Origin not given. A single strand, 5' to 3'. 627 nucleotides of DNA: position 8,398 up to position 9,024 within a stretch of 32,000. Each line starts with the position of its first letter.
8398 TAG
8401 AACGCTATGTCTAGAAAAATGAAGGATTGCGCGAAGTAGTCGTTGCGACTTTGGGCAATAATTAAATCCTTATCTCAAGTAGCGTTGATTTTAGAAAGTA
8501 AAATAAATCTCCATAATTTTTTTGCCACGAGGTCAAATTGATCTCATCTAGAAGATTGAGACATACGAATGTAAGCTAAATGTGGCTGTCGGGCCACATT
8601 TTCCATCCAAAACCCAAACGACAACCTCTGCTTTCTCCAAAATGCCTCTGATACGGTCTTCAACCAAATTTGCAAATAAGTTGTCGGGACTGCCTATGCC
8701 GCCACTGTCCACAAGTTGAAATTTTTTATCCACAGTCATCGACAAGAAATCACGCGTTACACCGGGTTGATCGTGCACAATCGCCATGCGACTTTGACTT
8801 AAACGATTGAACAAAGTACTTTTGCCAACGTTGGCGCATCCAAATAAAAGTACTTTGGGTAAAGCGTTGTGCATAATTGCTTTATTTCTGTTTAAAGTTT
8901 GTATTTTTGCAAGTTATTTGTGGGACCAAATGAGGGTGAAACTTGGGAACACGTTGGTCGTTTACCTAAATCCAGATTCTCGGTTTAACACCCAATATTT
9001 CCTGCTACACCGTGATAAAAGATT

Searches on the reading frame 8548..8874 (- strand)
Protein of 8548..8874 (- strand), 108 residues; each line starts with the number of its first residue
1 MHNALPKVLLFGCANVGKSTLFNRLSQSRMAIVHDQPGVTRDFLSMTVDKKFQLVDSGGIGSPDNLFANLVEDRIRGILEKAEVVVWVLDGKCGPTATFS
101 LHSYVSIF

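Call 14: search_protein_families(library=pfam, proteins=[window:8548-8874:-], max_evalue=0.01)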
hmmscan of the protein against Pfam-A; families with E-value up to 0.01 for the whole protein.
window:8548-8874:- (108 aa): 6 families
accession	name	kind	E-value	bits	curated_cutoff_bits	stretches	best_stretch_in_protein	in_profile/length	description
PF01926.29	MMR_HSR1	-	8e-18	65.1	21.9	1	7-93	1-87/113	50S ribosome-binding GTPase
PF02421.24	FeoB_N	-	3e-07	30.5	27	1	7-91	2-88/156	Ferrous iron transport protein B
PF09439.16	SRPRB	-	0.00063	19.6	25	1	6-91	4-82/178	Signal recognition particle receptor beta subunit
PF00350.29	Dynamin_N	-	0.0029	18.1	27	0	8-50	1-42/168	Dynamin family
PF04670.18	Gtr1_RagA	-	0.0053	16.7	22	1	7-92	1-87/232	Gtr1/RagA G protein conserved region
PF00025.27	Arf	-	0.0061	16.5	22.3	1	7-62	16-70/174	ADP-ribosylation factor family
